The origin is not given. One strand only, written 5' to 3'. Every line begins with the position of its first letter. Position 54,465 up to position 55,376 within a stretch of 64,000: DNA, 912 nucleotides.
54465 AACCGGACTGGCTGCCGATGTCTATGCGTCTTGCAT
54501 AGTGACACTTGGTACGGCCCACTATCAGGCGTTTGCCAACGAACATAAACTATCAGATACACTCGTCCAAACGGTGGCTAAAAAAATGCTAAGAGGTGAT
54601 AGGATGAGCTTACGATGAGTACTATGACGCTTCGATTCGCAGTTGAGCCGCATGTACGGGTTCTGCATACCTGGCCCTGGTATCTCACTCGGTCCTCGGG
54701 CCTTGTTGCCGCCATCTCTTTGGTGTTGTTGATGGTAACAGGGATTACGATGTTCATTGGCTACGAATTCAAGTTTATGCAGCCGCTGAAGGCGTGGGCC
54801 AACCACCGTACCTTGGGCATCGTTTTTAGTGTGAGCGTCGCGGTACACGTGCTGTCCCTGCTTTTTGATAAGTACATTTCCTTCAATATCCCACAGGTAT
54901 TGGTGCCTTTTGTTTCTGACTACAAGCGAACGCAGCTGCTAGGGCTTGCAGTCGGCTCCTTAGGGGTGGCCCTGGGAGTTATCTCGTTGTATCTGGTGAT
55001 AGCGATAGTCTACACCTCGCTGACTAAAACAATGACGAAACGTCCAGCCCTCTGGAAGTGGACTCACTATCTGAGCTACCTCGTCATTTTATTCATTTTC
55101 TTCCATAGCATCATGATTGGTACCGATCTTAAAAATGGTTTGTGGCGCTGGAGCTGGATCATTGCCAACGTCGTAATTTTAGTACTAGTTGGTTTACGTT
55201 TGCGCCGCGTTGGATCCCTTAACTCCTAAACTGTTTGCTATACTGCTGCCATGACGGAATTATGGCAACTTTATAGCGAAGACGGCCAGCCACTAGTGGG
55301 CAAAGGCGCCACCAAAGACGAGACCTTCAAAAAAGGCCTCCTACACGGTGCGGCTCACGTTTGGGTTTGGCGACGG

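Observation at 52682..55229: Split NOX-like transmembrane electron-transfer operon: anchored FNR-like dehydrogenase, ApbE flavin transferase and bis-heme ferric-reductase-domain protein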

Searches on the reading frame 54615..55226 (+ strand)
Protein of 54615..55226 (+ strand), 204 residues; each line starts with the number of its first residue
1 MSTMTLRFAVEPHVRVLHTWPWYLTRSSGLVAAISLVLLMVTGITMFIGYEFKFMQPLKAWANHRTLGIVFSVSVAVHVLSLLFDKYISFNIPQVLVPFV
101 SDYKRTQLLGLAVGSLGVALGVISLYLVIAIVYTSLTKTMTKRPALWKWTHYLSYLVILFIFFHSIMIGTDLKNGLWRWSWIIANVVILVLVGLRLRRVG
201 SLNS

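Call 3: search_protein_families(library=pfam, proteins=[window:54615-55226:+], max_evalue=1)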
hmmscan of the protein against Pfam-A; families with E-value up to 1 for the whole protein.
window:54615-55226:+ (204 aa): 4 families
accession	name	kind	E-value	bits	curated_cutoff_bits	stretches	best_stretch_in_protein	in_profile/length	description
PF01794.25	Ferric_reduct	-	2e-07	31.5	28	1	30-161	3-120/121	Ferric reductase like transmembrane component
PF14358.11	DUF4405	-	0.0026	18.7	26.7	1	30-80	4-63/66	Domain of unknown function (DUF4405)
PF02038.21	ATP1G1_PLM_MAT8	-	0.042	13.7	26.9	0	98-124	5-31/48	ATP1G1/PLM/MAT8 family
PF13301.11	DUF4079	-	0.048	14.3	31.4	1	74-193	35-128/141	Protein of unknown function (DUF4079)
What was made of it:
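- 54615..55229 (+): Gene 3 (204 aa): 5-TM bis-haem ferric-reductase-domain protein, equivalent to NOX TM2-TM6, with the N-terminus outside and the C-terminus inside. Pfam Ferric_reduct (call 3).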

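Call 4: search_protein_families(library=ncbifam, proteins=[window:54615-55226:+], max_evalue=1)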
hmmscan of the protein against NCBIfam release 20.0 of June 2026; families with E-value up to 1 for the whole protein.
window:54615-55226:+ (204 aa): 1 family
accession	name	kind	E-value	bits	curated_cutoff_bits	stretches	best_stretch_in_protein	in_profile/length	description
NF053574.1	immunity_LacI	equivalog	0.019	15.3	50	1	122-198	34-111/112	LacI family bacteriocin immunity protein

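Call 7: find_homologous_proteins(query=window:54615-55226:+)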
Query window:54615-55226:+ (204 aa): 49 proteins with E <= 0.001 among 991 candidates.
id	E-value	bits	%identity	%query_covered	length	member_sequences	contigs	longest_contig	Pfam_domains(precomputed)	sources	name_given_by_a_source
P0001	6.8e-125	433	100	100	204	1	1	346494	PF01794.26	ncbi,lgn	-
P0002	1.1e-108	380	86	100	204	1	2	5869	PF01794.26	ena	-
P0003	7.6e-107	374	83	100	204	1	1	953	PF01794.26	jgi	jgi:methionine sulfoxide reductase heme-binding subunit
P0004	1.4e-84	301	71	97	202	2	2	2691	PF01794.26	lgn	-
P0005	2.1e-84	300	68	100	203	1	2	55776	PF01794.26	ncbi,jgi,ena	ncbi:MAG: ferric reductase-like transmembrane domain-containing protein [Candidatus Saccharibacteria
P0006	1.2e-83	298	70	97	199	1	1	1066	PF01794.26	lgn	-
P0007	4.9e-81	289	68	96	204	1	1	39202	PF01794.26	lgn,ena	-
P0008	1.2e-80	288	69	97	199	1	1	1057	PF01794.26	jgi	-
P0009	3.6e-80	287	69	91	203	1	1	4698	PF01794.26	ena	-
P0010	2.3e-78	281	65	95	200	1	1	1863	PF01794.26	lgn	-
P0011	6.5e-77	276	61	97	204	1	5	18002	PF01794.26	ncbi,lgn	-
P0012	5.1e-76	273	61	97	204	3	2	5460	PF01794.26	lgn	-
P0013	5.1e-74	267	62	98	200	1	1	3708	PF01794.26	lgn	-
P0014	8.0e-74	266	60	97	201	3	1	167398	PF01794.26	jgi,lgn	jgi:methionine sulfoxide reductase heme-binding subunit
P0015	4.2e-73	264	64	96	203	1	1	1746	PF01794.26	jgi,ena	-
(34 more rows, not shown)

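Call 9: find_related_loci(query=A1, collection=genome_contigs, flank=7000)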
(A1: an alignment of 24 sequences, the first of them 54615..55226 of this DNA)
Query A1 (204 aa) in genome_contigs; peptide patterns used: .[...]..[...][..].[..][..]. (x = any residue, [..] = any of these).
77 stretches matched a pattern; 77 encode a relative of the query (tblastn E <= 1e-3); 77 distinct loci.
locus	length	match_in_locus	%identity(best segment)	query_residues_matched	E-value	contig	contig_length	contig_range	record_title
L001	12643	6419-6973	50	15-200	7e-59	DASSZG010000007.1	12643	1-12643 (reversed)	MAG TPA_asm: Candidatus Saccharimonadales bacterium isolate SMAG_U703 k141_684278, whole genome shotgun sequence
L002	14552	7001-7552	51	15-199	1e-58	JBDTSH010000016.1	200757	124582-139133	MAG: Candidatus Saccharibacteria bacterium isolate cluster3_bin.266 NODE_59_length_200757_cov_8.964863, whole genome sho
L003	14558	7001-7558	49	15-201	6e-59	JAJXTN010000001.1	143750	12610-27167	MAG: bacterium isolate BP4.bin56 NODE_59_length_143750_cov_3.459098, whole genome shotgun sequence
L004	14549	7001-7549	51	15-198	2e-58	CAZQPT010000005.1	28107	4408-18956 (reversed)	MAG TPA_asm: uncultured Candidatus Saccharibacteria bacterium isolate SRP200132_co1_550 genome assembly, contig: NODE_28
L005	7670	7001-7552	54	15-199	6e-58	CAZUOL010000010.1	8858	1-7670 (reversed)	MAG TPA_asm: uncultured Candidatus Saccharibacteria bacterium isolate SRP135725_co2_713 genome assembly, contig: k141_17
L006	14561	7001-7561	52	15-202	3e-58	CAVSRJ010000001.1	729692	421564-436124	MAG: uncultured Candidatus Saccharibacteria bacterium isolate MFD05684.bin.1.284 genome assembly, contig: contig_10098,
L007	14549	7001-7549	51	15-198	1e-57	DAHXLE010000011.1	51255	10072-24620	MAG TPA_asm: Candidatus Saccharibacteria bacterium isolate clean1588 k141_697542, whole genome shotgun sequence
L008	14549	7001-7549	51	15-198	1e-57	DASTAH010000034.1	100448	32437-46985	MAG TPA_asm: Candidatus Saccharimonadales bacterium isolate SMAG_U731 k141_504126, whole genome shotgun sequence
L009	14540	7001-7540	52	19-199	1e-57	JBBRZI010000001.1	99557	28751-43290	MAG: Candidatus Saccharimonadales bacterium isolate metawrap_la5_32 metawrap_la5_32_K_776259_L_99557_cov_19.3273, whole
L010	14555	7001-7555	48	15-200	4e-57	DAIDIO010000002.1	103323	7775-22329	MAG TPA_asm: Candidatus Saccharibacteria bacterium isolate clean364 NODE_2_length_103323_cov_8.226188, whole genome shot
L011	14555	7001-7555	49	13-198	5e-57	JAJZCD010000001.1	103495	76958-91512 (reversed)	MAG: bacterium isolate JA1.bin59 NODE_134_length_103495_cov_2.188714, whole genome shotgun sequence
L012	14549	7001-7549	50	15-198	6e-57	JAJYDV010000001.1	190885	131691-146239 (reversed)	MAG: bacterium isolate DBS1-1.bin116 NODE_59_length_190885_cov_7.769483, whole genome shotgun sequence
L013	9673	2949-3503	49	13-198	1e-56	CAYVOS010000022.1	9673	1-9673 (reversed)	MAG TPA_asm: uncultured Candidatus Saccharibacteria bacterium isolate SRP226684_co1_59 genome assembly, contig: NODE_567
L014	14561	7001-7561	49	15-202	1e-56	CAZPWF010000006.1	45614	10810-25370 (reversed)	MAG TPA_asm: uncultured Candidatus Saccharibacteria bacterium isolate SRP170004_co1_152 genome assembly, contig: NODE_98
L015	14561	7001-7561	50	15-202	9e-57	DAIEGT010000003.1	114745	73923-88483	MAG TPA_asm: Candidatus Saccharibacteria bacterium isolate clean992 NODE_3_length_114745_cov_6.588011, whole genome shot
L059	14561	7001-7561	43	15-201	1e-44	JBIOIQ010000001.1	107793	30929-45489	MAG: Candidatus Saccharimonadia bacterium isolate GcC11-16 k141_1710467_length_107793_cov_47.0000, whole genome shotgun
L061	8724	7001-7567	44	13-202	2e-44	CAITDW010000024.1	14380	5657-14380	uncultured Candidatus Saccharibacteria bacterium isolate Umea3_bin-0930 genome assembly, contig: bin-0930:024/259, whole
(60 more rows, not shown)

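Call 24: search_solved_structures(query=A1, max_evalue=10, show_alignments=3)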
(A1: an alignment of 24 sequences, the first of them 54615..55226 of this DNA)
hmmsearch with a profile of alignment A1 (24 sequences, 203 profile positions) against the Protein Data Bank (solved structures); distinct sequences matched with E-value up to 10: 8.
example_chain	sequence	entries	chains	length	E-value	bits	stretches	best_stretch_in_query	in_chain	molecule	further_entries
6hcy_C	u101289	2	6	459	1.7e-06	31.1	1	30-191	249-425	Metalloreductase STEAP4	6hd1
7tai_B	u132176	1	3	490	0.0017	21.3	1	30-168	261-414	Metalloreductase STEAP2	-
8qt6_A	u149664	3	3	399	0.064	16.2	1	115-167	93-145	FAD-binding FR-type domain-containing protein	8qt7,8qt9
8qta_A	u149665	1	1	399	0.064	16.2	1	115-167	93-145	FAD-binding FR-type domain-containing protein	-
8qq7_A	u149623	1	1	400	0.064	16.1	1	115-167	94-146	FAD-binding FR-type domain-containing protein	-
2m20_A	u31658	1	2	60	0.69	12.8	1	27-51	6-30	Epidermal growth factor receptor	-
2n5s_A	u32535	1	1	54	0.71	12.7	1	27-51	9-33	Epidermal growth factor receptor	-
2ks1_B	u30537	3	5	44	0.8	12.6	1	27-50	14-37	Epidermal growth factor receptor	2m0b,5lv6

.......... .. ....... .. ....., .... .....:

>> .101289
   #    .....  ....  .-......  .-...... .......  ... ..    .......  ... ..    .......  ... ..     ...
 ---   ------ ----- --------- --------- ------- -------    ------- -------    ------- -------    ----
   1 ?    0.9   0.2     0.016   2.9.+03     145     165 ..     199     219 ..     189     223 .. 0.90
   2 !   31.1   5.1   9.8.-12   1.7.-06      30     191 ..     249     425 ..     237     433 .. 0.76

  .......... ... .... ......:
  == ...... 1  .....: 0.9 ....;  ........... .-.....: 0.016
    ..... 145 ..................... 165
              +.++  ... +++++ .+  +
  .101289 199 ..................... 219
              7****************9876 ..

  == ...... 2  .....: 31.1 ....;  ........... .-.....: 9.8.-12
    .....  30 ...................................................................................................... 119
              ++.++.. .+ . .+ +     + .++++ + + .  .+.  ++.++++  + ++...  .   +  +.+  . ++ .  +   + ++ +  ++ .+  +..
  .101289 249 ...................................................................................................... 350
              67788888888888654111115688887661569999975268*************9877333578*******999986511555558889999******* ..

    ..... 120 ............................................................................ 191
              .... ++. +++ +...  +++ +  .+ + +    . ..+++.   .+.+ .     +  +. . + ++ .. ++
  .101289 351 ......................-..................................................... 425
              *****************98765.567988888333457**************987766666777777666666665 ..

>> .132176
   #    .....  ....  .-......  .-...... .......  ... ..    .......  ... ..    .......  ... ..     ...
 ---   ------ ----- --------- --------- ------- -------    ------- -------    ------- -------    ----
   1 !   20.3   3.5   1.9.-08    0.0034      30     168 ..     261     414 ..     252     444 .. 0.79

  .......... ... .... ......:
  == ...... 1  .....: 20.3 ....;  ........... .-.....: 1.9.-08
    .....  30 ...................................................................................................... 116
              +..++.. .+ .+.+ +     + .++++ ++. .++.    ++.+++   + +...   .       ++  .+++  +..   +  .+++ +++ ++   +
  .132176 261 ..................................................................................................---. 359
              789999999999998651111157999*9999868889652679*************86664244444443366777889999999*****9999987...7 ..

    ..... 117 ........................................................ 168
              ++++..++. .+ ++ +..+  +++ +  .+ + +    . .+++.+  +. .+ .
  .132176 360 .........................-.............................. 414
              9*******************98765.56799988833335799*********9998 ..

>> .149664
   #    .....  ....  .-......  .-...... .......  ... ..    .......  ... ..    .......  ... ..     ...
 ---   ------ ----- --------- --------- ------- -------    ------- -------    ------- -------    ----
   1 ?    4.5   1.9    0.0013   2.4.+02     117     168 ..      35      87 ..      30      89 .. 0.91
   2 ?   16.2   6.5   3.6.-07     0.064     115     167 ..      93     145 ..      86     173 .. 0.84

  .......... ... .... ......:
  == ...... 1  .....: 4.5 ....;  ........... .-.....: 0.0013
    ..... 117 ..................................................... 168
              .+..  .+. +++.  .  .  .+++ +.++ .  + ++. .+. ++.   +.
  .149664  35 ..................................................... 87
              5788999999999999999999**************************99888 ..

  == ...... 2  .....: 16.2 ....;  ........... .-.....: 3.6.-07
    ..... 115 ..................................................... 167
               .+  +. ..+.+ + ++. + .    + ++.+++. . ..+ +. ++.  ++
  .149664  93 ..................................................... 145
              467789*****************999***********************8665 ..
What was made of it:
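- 54615..55229 (+): The family profile hits the STEAP4 TM domain at 1.7e-6 (call 24).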

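Call 27: predict_structure(alignment_id=A1)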
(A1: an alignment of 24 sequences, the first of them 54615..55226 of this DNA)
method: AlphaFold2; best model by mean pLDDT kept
length: 204 residues; sequences in the alignment: 24
mean_pLDDT: 88.5   pTM: 0.83
mean pLDDT of the five models: 88.5, 83.0, 82.4, 82.4, 81.1
residues with pLDDT >= 90: 119; 70-90: 71; 50-70: 10; < 50: 4
segments of 3 or more residues with pLDDT < 50: none
pLDDT, mean of each block of 10 residues (from residue 1): 52 82 94 96 89 87 94 97 91 96 89 91 97 88 89 92 90 87 94 86 59
secondary structure, 60 per line:
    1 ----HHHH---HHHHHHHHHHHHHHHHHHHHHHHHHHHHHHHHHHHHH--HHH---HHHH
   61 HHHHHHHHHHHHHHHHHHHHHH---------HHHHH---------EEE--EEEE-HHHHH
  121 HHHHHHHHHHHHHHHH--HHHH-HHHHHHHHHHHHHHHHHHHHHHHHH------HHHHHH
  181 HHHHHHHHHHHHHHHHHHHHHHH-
elements in order: H5-8 H12-48 H57-82 H92-96 E106-108 E111-114 H116-136 H139-142 H144-168 H175-203
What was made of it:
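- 54615..55229 (+): AF2 pLDDT is 88.5 (call 27).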

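Call 31: fold_search(model_id=the predicted structure, library=pdb)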
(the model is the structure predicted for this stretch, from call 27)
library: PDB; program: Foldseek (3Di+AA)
matches with E <= 10: 142; with E <= 0.001: 0
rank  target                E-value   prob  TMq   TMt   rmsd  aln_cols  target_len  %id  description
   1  8qt6                  2.1e-02  1.00  0.43  0.25   7.9       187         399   16  Cryo-EM structure of Streptococcus pneumoniae NADPH oxidase (released 2024-07-24)
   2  5o0t                  2.6e-02  1.00  0.58  0.58   5.9       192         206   14  CRYSTAL STRUCTURE OF TRANS-MEMBRANE DOMAIN OF Cylindrospermum stagnale NADPH-OXIDASE 5 (NOX5) (released 2017-06-28)
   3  8gz3_B                3.9e-02  1.00  0.58  0.25   8.7       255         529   14  Structure of human phagocyte NADPH oxidase in the resting state (released 2022-12-21)
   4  8wej_B                8.5e-02  1.00  0.49  0.19   8.2       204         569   11  Structure of human phagocyte NADPH oxidase in the activated state (released 2024-01-24)
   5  8qq7                  1.1e-01  0.99  0.45  0.26   5.3       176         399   16  Structure of SpNOX: a Bacterial NADPH oxidase (released 2024-05-08)
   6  7u8g_A                1.1e-01  0.99  0.54  0.43   9.9       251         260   15  Cryo-EM structure of the core human NADPH oxidase NOX2 (released 2022-10-26)
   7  8ucd_C                1.2e-01  1.00  0.51  0.45   6.7       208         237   13  Cryo-EM structure of human STEAP1 in complex with AMG 509 Fab (released 2023-11-22)
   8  7d3f_A                1.8e-01  0.97  0.48  0.10   5.6       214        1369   14  Cryo-EM structure of human DUOX1-DUOXA1 in high-calcium state (released 2020-12-09)
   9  8u85_A                2.2e-01  0.96  0.42  0.17   7.8       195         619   14  Structural Basis of Human NOX5 Activation (released 2024-05-01)
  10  7d3e_A                3.0e-01  0.97  0.55  0.10   6.3       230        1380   14  Cryo-EM structure of human DUOX1-DUOXA1 in low-calcium state (released 2020-12-09)
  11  8u86_A                3.2e-01  0.99  0.50  0.25   5.7       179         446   14  Structural Basis of Human NOX5 Activation (released 2024-05-01)
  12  7tai_A                3.3e-01  0.98  0.52  0.27   6.1       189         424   18  Structure of STEAP2 in complex with ligands (released 2023-01-25)
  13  6wxu_A                4.2e-01  0.97  0.59  0.17   8.1       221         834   12  CryoEM structure of mouse DUOX1-DUOXA1 complex in the dimer-of-dimer state (released 2020-09-02)
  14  6wxr_A                5.4e-01  0.99  0.59  0.13   7.4       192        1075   10  CryoEM structure of mouse DUOX1-DUOXA1 complex in the absence of NADPH (released 2020-09-02)
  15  8u7y_A                1.1e+00  0.80  0.48  0.19   7.1       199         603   16  Structural Basis of Human NOX5 Activation (released 2024-04-24)
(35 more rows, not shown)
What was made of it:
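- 54615..55229 (+): The top Foldseek PDB hits are SpNOX, the NOX5 TM domain, NOX2 and STEAP1 (call 31).
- NOX/STEAP fold: calls 24, 27, 31.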

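Call 45: search_protein_families(library=pfam, proteins=[L061:4376-5845:+, L007:10392-10868:+, L007:10876-11616:+, L007:11612-13129:+], max_evalue=0.01)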
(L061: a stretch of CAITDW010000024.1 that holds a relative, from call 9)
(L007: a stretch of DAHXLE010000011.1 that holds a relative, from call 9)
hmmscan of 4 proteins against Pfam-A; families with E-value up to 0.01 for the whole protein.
L061:4376-5845:+ (490 aa): 5 families
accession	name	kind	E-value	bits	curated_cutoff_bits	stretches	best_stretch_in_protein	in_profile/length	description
PF00175.26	NAD_binding_1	-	5.1e-13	50.1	22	1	110-218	1-107/109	Oxidoreductase NAD-binding domain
PF00970.30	FAD_binding_6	-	3.8e-10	40.4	21.1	1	5-98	3-97/99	Oxidoreductase FAD-binding domain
PF13884.11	Peptidase_S74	-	6.2e-06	26.9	22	1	408-448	1-49/58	Chaperone of endosialidase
PF08030.17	NAD_binding_6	-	1.4e-05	25.7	22.2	1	107-156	3-57/156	Ferric reductase NAD binding domain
PF08022.18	FAD_binding_8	-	0.00058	20.4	22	1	14-82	12-80/109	FAD-binding domain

L007:10392-10868:+ (159 aa): 1 family
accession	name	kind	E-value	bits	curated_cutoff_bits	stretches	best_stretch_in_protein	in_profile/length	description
PF04205.19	FMN_bind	-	1.9e-11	44.9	22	1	82-157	2-77/77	FMN-binding domain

L007:10876-11616:+ (247 aa): 1 family
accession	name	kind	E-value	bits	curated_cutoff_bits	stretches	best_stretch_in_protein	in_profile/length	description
PF02424.20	ApbE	-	2e-45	155.8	25.6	2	89-225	125-265/266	ApbE family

L007:11612-13129:+ (506 aa): 2 families
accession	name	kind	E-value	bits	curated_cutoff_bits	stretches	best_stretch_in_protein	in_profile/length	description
PF00175.26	NAD_binding_1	-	6.5e-14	52.9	22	1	378-484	1-108/109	Oxidoreductase NAD-binding domain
PF03116.20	NQR2_RnfD_RnfE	-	1e-09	38.7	27.7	1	149-262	176-285/296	NQR2, RnfD, RnfE family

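Call 58: find_encoding_contigs(protein=P0001, flank=1000, max_places=2)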
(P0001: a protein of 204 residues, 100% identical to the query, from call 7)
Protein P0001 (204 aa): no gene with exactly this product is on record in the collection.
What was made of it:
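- Tried and rejected: An exact-sequence contig look-up for the window's gene 3 found nothing (call 58).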
